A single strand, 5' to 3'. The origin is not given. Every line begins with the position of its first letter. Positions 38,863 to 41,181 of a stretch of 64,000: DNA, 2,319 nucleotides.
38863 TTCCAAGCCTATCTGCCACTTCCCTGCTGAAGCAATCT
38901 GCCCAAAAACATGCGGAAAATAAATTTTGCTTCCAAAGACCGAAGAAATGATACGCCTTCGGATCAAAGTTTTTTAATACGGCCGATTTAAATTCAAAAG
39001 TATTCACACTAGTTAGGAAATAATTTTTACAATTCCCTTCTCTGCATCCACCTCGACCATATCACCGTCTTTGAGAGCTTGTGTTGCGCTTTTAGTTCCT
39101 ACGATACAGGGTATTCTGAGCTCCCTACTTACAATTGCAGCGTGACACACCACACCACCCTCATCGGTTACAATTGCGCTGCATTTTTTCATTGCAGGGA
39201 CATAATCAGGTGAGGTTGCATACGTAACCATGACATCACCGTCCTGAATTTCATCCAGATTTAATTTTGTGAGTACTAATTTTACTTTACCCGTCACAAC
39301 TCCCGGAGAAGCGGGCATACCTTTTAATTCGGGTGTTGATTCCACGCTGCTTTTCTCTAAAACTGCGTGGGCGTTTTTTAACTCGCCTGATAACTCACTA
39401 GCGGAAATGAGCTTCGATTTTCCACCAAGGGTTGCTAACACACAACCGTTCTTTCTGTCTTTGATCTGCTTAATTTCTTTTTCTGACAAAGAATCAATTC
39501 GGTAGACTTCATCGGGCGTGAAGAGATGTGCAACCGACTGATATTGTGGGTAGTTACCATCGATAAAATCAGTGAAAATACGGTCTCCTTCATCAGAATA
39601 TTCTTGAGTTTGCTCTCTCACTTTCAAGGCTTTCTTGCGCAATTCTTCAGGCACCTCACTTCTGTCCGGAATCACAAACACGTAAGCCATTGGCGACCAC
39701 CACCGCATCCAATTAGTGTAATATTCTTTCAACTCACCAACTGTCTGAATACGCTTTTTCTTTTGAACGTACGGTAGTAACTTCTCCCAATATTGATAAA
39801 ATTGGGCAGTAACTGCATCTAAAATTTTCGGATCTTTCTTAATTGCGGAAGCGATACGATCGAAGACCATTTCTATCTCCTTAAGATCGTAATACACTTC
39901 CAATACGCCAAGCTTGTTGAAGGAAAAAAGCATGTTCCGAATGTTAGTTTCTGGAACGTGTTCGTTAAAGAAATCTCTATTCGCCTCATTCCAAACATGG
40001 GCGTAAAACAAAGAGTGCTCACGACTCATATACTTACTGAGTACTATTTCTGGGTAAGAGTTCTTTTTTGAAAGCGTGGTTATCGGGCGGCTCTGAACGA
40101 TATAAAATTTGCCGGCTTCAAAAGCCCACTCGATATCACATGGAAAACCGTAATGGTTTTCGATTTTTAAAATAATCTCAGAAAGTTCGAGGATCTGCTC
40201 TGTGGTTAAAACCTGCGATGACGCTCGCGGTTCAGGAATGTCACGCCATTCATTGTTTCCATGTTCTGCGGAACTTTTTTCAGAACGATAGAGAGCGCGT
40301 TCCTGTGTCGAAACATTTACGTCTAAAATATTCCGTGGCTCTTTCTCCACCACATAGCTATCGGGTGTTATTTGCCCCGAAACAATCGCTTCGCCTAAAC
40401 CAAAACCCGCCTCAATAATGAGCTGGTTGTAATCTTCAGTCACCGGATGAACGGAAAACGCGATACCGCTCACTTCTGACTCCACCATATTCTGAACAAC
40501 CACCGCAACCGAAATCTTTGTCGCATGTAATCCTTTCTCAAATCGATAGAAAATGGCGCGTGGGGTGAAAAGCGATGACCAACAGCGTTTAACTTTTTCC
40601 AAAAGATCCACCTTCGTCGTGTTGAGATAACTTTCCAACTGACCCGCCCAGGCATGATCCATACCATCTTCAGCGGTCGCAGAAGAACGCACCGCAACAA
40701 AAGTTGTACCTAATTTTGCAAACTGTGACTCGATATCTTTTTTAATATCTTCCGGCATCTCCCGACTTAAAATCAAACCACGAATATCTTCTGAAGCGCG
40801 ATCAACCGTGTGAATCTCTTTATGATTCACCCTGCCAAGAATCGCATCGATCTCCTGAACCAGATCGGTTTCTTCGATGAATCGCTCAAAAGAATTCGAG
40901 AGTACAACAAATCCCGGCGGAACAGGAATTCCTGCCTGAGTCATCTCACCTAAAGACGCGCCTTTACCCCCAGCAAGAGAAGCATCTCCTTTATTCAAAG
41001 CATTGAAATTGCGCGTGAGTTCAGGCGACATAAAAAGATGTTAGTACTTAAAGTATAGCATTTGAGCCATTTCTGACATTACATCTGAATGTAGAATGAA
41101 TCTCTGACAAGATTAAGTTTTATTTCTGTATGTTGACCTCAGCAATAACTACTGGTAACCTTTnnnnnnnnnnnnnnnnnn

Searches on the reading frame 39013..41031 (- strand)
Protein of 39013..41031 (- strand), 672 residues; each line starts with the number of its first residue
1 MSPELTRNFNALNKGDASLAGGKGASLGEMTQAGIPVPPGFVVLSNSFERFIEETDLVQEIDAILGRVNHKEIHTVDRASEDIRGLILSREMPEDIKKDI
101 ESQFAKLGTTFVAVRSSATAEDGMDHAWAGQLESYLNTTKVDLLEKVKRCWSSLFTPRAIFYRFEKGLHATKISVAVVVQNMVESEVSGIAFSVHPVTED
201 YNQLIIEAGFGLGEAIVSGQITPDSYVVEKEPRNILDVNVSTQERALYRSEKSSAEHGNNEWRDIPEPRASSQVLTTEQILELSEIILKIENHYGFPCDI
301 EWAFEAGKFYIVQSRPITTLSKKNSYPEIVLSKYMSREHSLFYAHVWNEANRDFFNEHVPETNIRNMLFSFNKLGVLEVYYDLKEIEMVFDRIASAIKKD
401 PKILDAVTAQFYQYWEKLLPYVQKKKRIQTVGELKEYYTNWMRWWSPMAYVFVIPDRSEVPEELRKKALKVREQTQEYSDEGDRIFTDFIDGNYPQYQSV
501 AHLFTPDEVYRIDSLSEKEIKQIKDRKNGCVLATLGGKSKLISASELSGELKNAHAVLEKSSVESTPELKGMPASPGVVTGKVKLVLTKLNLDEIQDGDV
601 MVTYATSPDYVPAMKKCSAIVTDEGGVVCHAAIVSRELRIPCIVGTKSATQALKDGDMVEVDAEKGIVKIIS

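Call 102: search_protein_families(library=pfam, max_evalue=0.00001, proteins=[window:39013-41031:-])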
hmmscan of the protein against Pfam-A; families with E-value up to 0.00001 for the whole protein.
window:39013-41031:- (672 aa): 2 families
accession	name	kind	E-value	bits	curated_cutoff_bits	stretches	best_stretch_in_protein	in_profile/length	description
PF01326.24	PPDK_N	-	4.6e-98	329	27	1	18-325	2-317/328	Pyruvate phosphate dikinase, AMP/ATP-binding domain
PF00391.29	PEP-utilizers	-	8.8e-26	89.7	23.1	1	595-666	1-72/72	PEP-utilising enzyme, mobile domain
